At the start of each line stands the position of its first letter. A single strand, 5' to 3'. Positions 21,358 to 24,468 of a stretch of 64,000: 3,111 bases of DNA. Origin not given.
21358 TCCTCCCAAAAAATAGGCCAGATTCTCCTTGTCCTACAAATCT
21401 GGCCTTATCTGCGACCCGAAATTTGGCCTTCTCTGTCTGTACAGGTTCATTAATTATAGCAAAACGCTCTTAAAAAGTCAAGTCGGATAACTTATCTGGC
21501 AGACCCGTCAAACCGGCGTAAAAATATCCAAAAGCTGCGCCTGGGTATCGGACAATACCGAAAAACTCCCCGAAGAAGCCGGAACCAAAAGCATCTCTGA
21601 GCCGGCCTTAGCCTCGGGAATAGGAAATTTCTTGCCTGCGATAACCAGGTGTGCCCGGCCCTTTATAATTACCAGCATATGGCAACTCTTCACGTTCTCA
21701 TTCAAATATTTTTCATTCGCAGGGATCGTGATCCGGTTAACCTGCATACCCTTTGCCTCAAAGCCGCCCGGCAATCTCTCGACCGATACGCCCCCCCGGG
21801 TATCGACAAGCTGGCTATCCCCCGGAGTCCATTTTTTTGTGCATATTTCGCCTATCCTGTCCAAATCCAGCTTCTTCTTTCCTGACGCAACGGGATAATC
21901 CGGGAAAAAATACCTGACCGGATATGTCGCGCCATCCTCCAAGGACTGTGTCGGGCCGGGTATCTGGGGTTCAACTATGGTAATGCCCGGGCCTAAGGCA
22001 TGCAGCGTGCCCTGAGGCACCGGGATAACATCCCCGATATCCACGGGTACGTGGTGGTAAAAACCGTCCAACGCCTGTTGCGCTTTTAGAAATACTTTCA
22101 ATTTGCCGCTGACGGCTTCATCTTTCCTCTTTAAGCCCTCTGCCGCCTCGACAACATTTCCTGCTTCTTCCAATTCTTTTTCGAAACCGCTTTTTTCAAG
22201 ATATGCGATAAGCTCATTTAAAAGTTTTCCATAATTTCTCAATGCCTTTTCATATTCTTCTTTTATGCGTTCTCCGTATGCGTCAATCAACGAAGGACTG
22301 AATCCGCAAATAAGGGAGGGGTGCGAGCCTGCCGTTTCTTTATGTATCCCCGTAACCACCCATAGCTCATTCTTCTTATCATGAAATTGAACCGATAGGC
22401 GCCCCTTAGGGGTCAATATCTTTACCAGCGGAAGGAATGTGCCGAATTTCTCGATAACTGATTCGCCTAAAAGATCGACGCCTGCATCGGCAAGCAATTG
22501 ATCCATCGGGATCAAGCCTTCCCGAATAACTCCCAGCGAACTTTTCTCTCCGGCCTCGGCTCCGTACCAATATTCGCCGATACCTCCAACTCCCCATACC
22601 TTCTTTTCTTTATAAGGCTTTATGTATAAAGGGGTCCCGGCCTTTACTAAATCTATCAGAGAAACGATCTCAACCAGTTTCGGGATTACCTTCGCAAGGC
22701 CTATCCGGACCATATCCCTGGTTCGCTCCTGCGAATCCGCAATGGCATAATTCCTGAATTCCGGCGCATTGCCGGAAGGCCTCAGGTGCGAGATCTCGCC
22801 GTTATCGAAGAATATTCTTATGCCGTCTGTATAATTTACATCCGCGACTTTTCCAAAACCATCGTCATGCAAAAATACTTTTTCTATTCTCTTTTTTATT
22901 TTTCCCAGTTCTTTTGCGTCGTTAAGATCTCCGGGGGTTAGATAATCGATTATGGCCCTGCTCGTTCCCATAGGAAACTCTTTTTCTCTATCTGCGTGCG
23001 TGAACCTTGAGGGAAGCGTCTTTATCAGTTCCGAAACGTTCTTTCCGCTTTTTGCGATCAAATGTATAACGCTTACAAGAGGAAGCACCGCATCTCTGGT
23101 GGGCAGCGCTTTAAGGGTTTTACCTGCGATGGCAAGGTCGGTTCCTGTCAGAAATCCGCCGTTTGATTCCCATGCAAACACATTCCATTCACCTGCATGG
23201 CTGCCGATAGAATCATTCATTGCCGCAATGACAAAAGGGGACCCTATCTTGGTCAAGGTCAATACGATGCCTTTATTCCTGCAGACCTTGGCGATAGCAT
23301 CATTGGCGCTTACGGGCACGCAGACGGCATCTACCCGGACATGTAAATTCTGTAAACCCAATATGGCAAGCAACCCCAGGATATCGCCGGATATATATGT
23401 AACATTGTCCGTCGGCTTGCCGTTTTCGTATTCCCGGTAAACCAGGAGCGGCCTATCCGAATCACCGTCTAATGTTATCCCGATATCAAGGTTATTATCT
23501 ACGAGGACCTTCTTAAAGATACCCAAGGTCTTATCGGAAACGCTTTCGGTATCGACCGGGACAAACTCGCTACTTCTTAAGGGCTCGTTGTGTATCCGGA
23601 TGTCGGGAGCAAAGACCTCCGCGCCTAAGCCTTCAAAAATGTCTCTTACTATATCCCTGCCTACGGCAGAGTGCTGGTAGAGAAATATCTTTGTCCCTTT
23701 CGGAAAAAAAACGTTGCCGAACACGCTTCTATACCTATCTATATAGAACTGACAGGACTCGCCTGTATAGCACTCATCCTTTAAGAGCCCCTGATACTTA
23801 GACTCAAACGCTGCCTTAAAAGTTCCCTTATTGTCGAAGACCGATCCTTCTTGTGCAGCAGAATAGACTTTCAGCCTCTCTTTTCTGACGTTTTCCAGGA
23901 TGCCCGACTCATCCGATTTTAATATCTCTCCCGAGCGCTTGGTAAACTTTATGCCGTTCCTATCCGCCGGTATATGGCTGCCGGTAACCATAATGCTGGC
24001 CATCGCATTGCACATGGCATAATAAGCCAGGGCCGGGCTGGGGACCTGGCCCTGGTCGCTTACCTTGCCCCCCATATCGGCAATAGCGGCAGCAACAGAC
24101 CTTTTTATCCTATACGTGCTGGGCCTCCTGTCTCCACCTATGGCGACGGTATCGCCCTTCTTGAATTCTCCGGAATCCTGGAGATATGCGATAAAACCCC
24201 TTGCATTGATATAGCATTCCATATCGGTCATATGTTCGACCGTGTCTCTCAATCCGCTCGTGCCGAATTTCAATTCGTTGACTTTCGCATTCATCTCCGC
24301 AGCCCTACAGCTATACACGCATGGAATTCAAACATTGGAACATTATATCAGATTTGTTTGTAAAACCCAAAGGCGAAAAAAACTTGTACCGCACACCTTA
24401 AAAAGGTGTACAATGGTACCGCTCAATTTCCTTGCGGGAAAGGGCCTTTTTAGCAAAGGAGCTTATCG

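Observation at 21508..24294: Phosphomannomutase/phosphoglucomutase fused to mannose-6-phosphate isomerase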

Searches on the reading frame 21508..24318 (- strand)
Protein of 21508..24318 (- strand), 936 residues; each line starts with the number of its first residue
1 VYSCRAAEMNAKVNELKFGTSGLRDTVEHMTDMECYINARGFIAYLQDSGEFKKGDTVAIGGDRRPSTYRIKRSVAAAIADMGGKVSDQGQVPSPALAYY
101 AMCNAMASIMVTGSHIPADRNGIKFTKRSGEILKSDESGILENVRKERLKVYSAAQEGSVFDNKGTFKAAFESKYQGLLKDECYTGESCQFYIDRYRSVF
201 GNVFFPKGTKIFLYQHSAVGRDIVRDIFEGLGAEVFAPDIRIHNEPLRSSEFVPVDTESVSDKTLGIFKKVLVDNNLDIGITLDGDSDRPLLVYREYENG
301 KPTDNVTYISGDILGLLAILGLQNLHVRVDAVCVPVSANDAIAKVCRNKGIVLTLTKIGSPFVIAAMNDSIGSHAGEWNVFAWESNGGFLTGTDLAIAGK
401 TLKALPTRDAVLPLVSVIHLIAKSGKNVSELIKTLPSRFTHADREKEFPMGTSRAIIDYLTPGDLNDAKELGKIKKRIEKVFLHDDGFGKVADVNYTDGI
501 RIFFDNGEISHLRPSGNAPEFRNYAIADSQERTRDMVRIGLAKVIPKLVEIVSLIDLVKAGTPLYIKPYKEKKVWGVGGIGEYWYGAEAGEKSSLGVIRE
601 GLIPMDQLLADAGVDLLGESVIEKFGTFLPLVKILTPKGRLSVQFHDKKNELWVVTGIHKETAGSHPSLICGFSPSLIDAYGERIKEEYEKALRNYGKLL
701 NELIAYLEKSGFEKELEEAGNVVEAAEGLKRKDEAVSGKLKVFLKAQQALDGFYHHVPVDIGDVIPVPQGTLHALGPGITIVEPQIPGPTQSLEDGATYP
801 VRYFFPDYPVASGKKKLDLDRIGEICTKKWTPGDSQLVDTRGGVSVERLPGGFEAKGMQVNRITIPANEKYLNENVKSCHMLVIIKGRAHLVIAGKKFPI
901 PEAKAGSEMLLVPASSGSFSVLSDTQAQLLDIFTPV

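Call 3: search_protein_families(library=pfam, proteins=[window:21508-24294:-], max_evalue=1)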
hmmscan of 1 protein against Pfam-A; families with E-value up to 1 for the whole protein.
window:21508-24294:- (928 aa): 7 families
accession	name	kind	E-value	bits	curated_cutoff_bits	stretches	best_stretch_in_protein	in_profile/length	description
PF02878.22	PGM_PMM_I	-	4.9e-23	81.8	22.5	1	8-140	2-135/138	Phosphoglucomutase/phosphomannomutase, alpha/beta/alpha domain I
PF02880.22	PGM_PMM_III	-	6.5e-11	42.8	20.7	1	304-430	3-114/115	Phosphoglucomutase/phosphomannomutase, alpha/beta/alpha domain III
PF02879.22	PGM_PMM_II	-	1.2e-06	29.5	29.3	1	183-285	2-99/103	Phosphoglucomutase/phosphomannomutase, alpha/beta/alpha domain II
PF00408.26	PGM_PMM_IV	-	0.00048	20.6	23.1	1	472-528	21-61/68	Phosphoglucomutase/phosphomannomutase, C-terminal domain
PF20511.4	PMI_typeI_cat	-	0.0037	17.8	22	1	572-642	39-105/143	Phosphomannose isomerase type I, catalytic domain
PF01050.24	MannoseP_isomer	-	0.045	14.4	23.6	1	626-660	34-69/116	Mannose-6-phosphate isomerase C-terminal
PF19618.4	DUF6123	-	0.18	12.3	27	1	692-746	6-60/89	Family of unknown function (DUF6123)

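Call 4: search_protein_families(library=ncbifam, proteins=[window:21508-24294:-], max_evalue=1)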
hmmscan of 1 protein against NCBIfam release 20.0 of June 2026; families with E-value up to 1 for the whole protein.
window:21508-24294:- (928 aa): 9 families
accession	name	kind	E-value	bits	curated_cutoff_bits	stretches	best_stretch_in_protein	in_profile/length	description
TIGR03990.1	Arch_GlmM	equivalog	2.2e-43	148.8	439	1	10-532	4-440/444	phosphoglucosamine mutase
TIGR01455.1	glmM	equivalog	7.1e-26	90.9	447.55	1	10-425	1-362/442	phosphoglucosamine mutase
NF046027.1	PhglucPhmanMutPgmG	equivalog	2.3e-12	46.3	600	2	31-120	32-118/460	phosphoglucomutase/phosphomannomutase PgmG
NF007088.0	PRK09542.1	equivalog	1.9e-11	43.7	618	2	45-142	44-139/456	phosphomannomutase/phosphoglucomutase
NF011943.0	PRK15414.1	subfamily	5.6e-08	32.2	801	1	41-133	32-124/456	phosphomannomutase CpsG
TIGR00218.1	manA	equivalog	1.3e-07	31.2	116.2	1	572-916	35-352/359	mannose-6-phosphate isomerase, class I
NF005737.0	PRK07564.1-1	equivalog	2.7e-06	26.3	378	1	5-289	11-290/543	alpha-D-glucose phosphate-specific phosphoglucomutase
NF011710.0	PRK15131.1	equivalog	0.0041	16.1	571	1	573-655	34-114/391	mannose-6-phosphate isomerase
NF006448.0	PRK08773.1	equivalog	0.12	11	614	1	557-608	76-130/393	UbiH/UbiF family hydroxylase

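Call 5: search_solved_structures(query=window:21508-24294:-, max_evalue=1, show_alignments=0)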
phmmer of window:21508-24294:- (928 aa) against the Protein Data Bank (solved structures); distinct sequences matched with E-value up to 1: 47.
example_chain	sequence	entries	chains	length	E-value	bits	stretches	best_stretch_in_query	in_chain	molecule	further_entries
4hjh_A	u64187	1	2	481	3.2e-64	221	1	5-533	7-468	Phosphomannomutase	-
1wqa_A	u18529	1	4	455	6.5e-17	64.5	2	10-136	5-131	phospho-sugar mutase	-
9du5_A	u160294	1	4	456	2.5e-16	62.6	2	10-135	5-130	Phosphoglucomutase/phosphomannomutase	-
6gyz_A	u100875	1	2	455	8.1e-12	47.6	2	10-133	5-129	Phosphoglucosamine mutase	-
7ojs_C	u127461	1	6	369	1.3e-11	47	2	10-137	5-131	Phosphoglucosamine mutase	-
7ojr_A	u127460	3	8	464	1.8e-11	46.5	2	10-137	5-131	Phosphoglucosamine mutase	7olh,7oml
9ix8_A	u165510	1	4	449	4.1e-10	42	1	10-134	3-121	Phosphopentomutase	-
9g69_A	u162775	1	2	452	6.4e-10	41.3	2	10-129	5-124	Phosphoglucosamine mutase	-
4mrq_A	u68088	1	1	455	1.6e-09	40.1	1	46-140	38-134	Phosphomannomutase/phosphoglucomutase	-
3bkq_X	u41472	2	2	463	1.6e-09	40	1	46-140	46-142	Phosphomannomutase/phosphoglucomutase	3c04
2fkf_A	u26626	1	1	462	1.6e-09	40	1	46-140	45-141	Phosphomannomutase/phosphoglucomutase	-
1k35_A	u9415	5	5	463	1.6e-09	40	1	46-140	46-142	Phosphomannomutase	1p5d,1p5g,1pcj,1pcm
2h4l_X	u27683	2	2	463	1.6e-09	40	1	46-140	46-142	Phosphomannomutase/phosphoglucomutase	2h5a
4il8_A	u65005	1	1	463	1.6e-09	40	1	46-140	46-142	Phosphomannomutase/phosphoglucomutase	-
1k2y_X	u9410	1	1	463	4.3e-09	38.6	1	46-140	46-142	phosphomannomutase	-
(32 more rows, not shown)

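Call 7: find_homologous_proteins(query=window:21508-24294:-, max_evalue=0.00001)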
Query window:21508-24294:- (928 aa): 4073 proteins with E <= 0.00001 among 8000 candidates; the best 120 are listed.
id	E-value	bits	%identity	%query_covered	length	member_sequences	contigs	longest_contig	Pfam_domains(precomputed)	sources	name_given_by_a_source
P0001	0.0e+0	2109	100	100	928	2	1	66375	PF02878.23,PF02879.23,PF02880.23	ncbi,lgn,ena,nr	ncbi:MAG TPA: hypothetical protein VMD52_07155 [Patescibacteria group bacterium]|nr:hypothetical pro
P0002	0.0e+0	1040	84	59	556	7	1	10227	PF02878.23,PF00408.27,PF02879.23,PF02880.23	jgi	jgi:phosphomannomutase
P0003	0.0e+0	1020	82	59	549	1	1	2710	PF02878.23,PF00408.27,PF02879.23,PF02880.23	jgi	-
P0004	1.7e-296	1005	81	59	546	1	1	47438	PF02878.23,PF02879.23,PF02880.23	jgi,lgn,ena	-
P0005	6.9e-296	1003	82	59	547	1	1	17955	PF02878.23,PF02879.23,PF02880.23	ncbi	-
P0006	1.7e-291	988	80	59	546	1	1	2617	PF02878.23,PF02879.23,PF02880.23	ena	-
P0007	7.7e-291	986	80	58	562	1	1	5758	PF02878.23,PF00408.27,PF02879.23,PF02880.23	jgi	-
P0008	1.4e-290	985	79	58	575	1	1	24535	PF02878.23,PF00408.27,PF02879.23,PF02880.23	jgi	-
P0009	1.9e-290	985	78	58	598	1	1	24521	PF02878.23,PF00408.27,PF02879.23,PF02880.23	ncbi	-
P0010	1.0e-289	982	80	59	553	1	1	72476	PF02878.23,PF00408.27,PF02879.23,PF02880.23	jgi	jgi:phosphomannomutase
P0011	3.1e-288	977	81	58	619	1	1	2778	PF02878.23,PF00408.27,PF02879.23,PF02880.23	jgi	-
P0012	6.0e-288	976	80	58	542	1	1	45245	PF02878.23,PF02879.23,PF02880.23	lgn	-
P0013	1.5e-287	975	80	59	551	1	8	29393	PF02878.23,PF02879.23,PF02880.23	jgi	-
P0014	2.2e-286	971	79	59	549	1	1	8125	PF02878.23,PF02879.23,PF02880.23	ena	-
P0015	1.2e-285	969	78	60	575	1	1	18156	PF02878.23,PF02879.23,PF02880.23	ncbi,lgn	-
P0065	3.2e-252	858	48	99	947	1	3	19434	PF02878.23,PF02879.23,PF02880.23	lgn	-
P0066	2.9e-251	855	46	100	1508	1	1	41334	PF02878.23,PF02879.23,PF02880.23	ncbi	ncbi:hypothetical protein ACFL5Y_01250 [Candidatus Omnitrophota bacterium]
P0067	2.6e-250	852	47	100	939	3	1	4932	PF02878.23,PF20511.5,PF02879.23,PF02880.23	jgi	-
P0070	2.5e-245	835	46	100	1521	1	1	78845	PF02878.23,PF02879.23,PF02880.23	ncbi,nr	ncbi:MAG: hypothetical protein P9L88_04555 [Candidatus Tantalella remota]|nr:hypothetical protein [C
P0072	1.7e-244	833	45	99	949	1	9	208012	PF02878.23,PF02879.23,PF02880.23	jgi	-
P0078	1.1e-238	813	46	100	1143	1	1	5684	PF02878.23,PF02879.23,PF02880.23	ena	-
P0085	1.1e-228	780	44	99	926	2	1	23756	PF02878.23,PF00408.27,PF20511.5,PF02879.23,PF02880.23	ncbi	-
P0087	2.1e-226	773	44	59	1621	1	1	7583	PF02878.23,PF00408.27,PF02879.23,PF02880.23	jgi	-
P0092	4.4e-222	758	44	58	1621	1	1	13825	PF02878.23,PF02879.23,PF02880.23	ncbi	-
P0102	8.2e-205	701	59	58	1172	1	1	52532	PF02878.23,PF02880.23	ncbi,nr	ncbi:MAG: hypothetical protein HQL30_08945 [Candidatus Omnitrophica bacterium]|nr:hypothetical prote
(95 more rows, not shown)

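Call 12: find_encoding_contigs(protein=P0004, flank=6000, max_places=2)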
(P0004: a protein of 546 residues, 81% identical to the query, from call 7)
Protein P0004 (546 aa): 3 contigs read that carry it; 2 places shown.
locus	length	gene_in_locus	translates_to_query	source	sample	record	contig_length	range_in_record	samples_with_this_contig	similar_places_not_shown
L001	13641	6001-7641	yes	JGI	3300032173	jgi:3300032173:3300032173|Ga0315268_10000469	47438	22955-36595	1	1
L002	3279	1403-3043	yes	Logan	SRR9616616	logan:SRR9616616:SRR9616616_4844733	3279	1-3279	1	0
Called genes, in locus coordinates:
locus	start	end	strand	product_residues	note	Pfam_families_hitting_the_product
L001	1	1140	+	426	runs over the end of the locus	PF02403:Seryl_tRNA_N, PF00587:tRNA-synt_2b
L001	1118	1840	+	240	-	-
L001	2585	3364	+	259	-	PF12710:HAD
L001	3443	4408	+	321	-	PF04041:Glyco_hydro_130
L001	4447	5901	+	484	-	PF07690:MFS_1, PF13347:MFS_2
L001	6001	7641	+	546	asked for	PF02878:PGM_PMM_I, PF02879:PGM_PMM_II, PF02880:PGM_PMM_III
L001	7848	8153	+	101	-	PF02001:DUF134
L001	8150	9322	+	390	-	PF03773:ArsP_1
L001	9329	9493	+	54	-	-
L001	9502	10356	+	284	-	PF01135:PCMT, PF01209:Ubie_methyltran, PF05175:MTS, PF06325:PrmA, PF13489:Methyltransf_23, PF13847:Methyltransf_31, PF08241:Methyltransf_11, PF08242:Methyltransf_12, +5 more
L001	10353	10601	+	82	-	PF13192:Thioredoxin_3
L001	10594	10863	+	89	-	PF14697:Fer4_21 (weak), PF12838:Fer4_7 (weak)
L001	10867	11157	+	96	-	PF12797:Fer4_2 (weak), PF00037:Fer4 (faint), PF12838:Fer4_7 (weak)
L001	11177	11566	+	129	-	-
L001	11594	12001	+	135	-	-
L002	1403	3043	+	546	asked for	PF02878:PGM_PMM_I, PF02879:PGM_PMM_II, PF02880:PGM_PMM_III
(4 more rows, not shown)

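Call 13: find_encoding_contigs(protein=P0010, flank=6000, max_places=2)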
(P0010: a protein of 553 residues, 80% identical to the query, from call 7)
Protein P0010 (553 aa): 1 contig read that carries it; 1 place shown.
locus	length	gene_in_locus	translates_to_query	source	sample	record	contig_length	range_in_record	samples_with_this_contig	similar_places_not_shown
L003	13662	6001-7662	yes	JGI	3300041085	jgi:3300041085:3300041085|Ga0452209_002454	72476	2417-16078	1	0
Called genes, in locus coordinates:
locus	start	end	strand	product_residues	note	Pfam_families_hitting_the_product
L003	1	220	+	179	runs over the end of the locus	PF01025:GrpE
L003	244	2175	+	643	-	PF00012:HSP70, PF06723:MreB_Mbl, PF00012:HSP70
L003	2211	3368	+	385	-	PF00226:DnaJ, PF01556:DnaJ_C, PF00684:DnaJ_CXXCXGXG, PF27439:DnaJ_C_2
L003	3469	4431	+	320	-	PF04041:Glyco_hydro_130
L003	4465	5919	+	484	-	PF07690:MFS_1, PF13347:MFS_2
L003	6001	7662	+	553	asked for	PF02878:PGM_PMM_I, PF02879:PGM_PMM_II, PF02880:PGM_PMM_III, PF00408:PGM_PMM_IV (weak)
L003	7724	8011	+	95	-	PF09723:Zn_ribbon_8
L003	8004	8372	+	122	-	PF04892:VanZ-LLP1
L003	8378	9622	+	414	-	PF06245:DUF1015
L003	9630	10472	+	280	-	PF17848:Zn_ribbon_ACC, PF01039:Carboxyl_trans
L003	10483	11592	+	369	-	PF00005:ABC_tran, PF03215:Rad17 (weak), PF17912:OB_MalK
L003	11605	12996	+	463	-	PF01590:GAF, PF13185:GAF_2, PF13492:GAF_3 (weak), PF00990:GGDEF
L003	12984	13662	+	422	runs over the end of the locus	PF00990:GGDEF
